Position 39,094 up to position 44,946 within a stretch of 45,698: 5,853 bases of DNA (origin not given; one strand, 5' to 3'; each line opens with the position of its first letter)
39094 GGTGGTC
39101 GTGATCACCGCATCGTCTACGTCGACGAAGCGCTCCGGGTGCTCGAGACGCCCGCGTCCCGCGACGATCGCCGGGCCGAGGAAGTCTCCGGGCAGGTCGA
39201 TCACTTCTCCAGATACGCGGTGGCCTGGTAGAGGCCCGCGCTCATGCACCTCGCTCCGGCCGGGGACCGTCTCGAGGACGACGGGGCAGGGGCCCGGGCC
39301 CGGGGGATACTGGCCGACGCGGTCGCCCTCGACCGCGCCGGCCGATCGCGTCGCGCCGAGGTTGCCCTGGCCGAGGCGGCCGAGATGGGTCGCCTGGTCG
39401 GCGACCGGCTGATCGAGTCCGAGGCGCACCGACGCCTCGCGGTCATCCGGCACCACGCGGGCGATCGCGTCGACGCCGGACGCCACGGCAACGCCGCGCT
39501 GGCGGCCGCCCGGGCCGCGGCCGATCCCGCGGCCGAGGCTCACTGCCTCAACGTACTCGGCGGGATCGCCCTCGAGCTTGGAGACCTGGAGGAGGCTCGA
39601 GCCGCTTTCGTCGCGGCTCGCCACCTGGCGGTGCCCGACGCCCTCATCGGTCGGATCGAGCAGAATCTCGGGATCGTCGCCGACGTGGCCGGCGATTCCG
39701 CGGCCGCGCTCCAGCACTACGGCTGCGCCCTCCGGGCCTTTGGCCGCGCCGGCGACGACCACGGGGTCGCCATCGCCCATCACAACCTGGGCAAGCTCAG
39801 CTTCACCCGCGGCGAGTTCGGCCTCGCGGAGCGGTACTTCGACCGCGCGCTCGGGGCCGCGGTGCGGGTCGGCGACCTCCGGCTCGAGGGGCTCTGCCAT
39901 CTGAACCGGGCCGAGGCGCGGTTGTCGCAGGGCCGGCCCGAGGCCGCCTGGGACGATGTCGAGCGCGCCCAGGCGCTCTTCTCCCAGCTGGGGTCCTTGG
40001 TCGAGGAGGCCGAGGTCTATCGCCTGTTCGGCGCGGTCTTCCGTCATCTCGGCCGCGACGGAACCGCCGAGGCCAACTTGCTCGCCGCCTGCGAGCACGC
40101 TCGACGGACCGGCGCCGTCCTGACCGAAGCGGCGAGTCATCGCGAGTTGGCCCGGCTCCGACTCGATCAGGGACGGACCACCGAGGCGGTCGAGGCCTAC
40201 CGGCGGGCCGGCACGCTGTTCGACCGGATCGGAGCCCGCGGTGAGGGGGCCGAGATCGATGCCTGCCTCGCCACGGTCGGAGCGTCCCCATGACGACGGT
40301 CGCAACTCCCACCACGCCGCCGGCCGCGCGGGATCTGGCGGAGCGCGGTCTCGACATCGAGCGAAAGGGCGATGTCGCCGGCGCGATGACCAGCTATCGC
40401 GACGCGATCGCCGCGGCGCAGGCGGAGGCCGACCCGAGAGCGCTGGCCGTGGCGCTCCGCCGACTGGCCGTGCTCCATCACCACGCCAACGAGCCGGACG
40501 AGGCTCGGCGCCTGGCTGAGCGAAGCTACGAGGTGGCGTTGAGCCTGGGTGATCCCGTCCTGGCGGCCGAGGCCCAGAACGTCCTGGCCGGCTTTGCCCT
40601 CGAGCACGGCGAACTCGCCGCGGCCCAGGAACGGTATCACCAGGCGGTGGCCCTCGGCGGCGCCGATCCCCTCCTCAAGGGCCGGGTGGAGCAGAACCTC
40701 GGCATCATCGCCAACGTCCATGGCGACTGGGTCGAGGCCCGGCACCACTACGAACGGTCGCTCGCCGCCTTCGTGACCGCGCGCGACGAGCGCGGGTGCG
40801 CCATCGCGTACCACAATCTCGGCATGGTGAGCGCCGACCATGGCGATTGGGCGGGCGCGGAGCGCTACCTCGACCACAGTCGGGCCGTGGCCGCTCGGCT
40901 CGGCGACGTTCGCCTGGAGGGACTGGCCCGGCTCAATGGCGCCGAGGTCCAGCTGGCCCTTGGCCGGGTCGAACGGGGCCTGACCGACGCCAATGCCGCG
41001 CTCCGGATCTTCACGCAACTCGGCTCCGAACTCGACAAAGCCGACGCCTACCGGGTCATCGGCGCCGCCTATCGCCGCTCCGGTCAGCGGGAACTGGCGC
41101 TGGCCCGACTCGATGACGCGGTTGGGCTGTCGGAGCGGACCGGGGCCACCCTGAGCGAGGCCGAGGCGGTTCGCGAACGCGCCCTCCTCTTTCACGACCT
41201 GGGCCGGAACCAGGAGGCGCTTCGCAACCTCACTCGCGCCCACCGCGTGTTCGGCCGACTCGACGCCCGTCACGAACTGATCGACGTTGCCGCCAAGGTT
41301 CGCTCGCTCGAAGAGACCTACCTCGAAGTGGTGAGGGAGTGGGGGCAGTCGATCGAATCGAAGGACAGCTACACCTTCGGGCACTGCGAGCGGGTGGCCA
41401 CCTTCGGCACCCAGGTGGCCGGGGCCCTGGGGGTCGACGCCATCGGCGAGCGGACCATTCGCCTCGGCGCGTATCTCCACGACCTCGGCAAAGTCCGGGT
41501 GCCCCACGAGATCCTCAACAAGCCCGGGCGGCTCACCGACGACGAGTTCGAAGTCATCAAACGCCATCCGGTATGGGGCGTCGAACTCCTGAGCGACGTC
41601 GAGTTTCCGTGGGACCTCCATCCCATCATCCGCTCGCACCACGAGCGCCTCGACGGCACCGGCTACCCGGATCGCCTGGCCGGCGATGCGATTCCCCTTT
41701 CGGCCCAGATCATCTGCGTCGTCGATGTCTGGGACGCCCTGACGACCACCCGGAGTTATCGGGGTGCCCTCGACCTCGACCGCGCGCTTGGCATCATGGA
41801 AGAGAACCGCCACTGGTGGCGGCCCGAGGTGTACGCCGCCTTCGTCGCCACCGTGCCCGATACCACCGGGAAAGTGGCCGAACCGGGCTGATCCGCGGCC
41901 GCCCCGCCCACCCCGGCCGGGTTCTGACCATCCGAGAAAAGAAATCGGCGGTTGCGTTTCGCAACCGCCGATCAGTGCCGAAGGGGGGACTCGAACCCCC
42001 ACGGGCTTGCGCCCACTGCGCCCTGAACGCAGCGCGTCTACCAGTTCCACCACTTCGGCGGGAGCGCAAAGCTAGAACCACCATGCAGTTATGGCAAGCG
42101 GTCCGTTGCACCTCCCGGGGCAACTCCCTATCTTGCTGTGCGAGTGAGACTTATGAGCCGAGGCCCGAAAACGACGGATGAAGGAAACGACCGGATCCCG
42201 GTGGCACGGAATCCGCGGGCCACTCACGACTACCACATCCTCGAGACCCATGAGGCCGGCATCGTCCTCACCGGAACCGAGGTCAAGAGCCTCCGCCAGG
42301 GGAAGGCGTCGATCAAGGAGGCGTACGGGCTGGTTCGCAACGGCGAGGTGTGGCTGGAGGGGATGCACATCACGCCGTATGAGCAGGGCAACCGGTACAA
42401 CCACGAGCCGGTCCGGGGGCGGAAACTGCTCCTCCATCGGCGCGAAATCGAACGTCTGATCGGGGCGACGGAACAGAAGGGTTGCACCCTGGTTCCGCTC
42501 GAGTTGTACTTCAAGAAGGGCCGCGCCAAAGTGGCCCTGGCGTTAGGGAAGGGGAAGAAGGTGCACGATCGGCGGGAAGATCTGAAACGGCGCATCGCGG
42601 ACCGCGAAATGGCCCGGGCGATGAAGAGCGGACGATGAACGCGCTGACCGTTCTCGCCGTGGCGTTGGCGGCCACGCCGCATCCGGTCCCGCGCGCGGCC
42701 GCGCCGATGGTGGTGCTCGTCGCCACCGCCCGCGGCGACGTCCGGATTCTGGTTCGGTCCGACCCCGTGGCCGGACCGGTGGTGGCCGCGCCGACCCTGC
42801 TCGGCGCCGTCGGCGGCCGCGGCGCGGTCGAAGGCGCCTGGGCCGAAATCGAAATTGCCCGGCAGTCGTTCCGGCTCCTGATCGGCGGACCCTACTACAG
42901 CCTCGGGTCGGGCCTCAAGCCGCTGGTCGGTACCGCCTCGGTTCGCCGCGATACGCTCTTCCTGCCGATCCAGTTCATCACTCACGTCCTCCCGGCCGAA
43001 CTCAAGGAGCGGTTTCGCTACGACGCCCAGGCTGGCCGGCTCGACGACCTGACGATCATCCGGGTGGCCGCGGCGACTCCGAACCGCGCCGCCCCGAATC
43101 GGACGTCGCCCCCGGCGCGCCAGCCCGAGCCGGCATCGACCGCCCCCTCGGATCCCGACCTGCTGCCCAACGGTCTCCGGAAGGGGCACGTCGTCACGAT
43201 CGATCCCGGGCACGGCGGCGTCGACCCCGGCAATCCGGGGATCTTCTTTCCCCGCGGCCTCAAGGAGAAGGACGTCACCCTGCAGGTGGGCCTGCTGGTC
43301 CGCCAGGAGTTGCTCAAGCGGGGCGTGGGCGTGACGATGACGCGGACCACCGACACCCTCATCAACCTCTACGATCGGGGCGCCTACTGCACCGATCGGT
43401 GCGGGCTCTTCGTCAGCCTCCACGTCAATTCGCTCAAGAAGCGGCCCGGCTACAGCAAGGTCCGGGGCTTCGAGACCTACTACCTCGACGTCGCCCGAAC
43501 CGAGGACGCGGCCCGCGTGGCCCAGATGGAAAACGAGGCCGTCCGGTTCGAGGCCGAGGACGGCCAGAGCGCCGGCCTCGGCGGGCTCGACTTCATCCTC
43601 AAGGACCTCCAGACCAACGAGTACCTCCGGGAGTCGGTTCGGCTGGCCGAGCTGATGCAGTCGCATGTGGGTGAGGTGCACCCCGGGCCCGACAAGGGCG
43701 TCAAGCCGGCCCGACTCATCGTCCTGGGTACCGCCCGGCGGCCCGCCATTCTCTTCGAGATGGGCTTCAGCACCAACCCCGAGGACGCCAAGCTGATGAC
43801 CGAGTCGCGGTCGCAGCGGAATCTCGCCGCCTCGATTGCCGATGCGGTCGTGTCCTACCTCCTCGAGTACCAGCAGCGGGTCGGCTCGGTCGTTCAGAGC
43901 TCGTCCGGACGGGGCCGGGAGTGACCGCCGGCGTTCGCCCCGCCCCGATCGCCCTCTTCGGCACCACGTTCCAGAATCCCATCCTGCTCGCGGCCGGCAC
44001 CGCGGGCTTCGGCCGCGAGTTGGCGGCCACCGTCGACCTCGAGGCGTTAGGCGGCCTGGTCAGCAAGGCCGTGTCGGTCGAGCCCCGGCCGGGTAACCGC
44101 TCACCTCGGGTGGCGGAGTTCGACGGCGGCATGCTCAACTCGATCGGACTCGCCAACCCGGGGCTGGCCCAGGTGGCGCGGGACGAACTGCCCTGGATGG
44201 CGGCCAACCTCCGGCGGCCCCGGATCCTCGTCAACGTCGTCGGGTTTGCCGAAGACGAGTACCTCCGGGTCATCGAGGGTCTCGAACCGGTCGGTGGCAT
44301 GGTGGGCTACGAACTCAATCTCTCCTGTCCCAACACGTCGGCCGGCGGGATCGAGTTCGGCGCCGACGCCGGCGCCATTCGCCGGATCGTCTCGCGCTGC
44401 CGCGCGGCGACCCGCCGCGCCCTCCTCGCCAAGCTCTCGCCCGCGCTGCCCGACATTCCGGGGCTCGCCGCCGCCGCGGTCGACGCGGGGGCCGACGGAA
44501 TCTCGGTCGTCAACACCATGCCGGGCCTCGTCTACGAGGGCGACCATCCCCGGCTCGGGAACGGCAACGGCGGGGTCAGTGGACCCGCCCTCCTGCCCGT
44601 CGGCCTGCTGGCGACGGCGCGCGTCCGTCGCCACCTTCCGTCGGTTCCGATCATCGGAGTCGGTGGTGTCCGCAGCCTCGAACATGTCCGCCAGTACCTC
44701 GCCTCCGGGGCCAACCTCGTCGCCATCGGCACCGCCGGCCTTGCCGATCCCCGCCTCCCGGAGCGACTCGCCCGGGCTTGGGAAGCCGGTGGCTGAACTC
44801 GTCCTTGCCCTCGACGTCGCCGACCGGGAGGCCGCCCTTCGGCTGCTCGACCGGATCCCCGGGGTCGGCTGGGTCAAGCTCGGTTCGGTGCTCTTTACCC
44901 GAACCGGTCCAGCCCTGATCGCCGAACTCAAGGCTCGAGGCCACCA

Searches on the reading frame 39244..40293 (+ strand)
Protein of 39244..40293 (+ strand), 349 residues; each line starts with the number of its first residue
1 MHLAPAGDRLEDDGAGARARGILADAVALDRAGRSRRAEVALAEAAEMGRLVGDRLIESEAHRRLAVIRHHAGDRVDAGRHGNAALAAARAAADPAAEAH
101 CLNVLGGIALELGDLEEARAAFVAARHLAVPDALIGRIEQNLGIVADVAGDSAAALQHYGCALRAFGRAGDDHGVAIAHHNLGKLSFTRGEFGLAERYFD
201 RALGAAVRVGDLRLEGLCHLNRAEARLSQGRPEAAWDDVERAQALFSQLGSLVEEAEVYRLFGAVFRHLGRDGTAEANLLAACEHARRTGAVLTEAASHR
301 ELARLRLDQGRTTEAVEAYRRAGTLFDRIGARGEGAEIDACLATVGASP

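Call 44: search_protein_families(library=pfam, proteins=[window:39244-40293:+])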
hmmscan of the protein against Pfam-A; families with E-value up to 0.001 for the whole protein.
window:39244-40293:+ (349 aa): 7 families
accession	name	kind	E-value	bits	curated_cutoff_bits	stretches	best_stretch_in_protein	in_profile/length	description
PF13424.12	TPR_12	-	6.9e-19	68.3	30.1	4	141-204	8-73/77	Tetratricopeptide repeat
PF00515.34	TPR_1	-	1.1e-12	47.7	27.8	0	176-203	1-28/34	Tetratricopeptide repeat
PF07719.23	TPR_2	-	9.3e-09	35.2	27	0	176-203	1-28/34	Tetratricopeptide repeat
PF13181.12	TPR_8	-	9.9e-09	35.1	25.7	0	100-123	2-25/34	Tetratricopeptide repeat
PF13432.12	TPR_16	-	2.4e-06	28.3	32.7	0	149-205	3-60/65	Tetratricopeptide repeat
PF17874.7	TPR_MalT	-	2.7e-06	27.4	45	0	140-227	44-131/336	MalT-like TPR region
PF13431.12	TPR_17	-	0.00087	19.8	24.4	0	296-316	13-33/34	Tetratricopeptide repeat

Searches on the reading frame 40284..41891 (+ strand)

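Call 44: search_protein_families(library=pfam, proteins=[window:40284-41891:+])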
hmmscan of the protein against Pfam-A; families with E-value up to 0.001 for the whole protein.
window:40284-41891:+ (535 aa): 8 families
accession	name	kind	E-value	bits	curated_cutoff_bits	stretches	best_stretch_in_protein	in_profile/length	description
PF13487.12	HD_5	-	3.9e-34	118.3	27.2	1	357-511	7-165/170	HD domain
PF01966.28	HD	-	2e-22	80.1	22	1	364-485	1-115/116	HD domain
PF13424.12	TPR_12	-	1.9e-20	73.3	30.1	3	138-203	8-75/77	Tetratricopeptide repeat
PF07719.23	TPR_2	-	1.6e-10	40.7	27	0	173-198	1-26/34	Tetratricopeptide repeat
PF13374.12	TPR_10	-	1.1e-07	32.1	27.5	0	173-205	2-34/42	Tetratricopeptide repeat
PF00515.34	TPR_1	-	6.6e-07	29.3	27.8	0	138-160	6-28/34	Tetratricopeptide repeat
PF13428.12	TPR_14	-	8.5e-05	23.3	23.5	0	57-83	3-29/44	Tetratricopeptide repeat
PF17874.7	TPR_MalT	-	0.00087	19.1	45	0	27-123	92-189/336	MalT-like TPR region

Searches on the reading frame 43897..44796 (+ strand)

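Call 44: search_protein_families(library=pfam, proteins=[window:43897-44796:+])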
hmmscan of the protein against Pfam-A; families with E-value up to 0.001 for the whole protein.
window:43897-44796:+ (299 aa): 2 families
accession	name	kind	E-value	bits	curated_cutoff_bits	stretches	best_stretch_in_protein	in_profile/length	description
PF01180.27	DHO_dh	-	3.3e-55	187.8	27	1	20-290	6-282/291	Dihydroorotate dehydrogenase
PF00977.27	His_biosynth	-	1.9e-05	24.6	23.6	1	250-295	74-119/228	Histidine biosynthesis protein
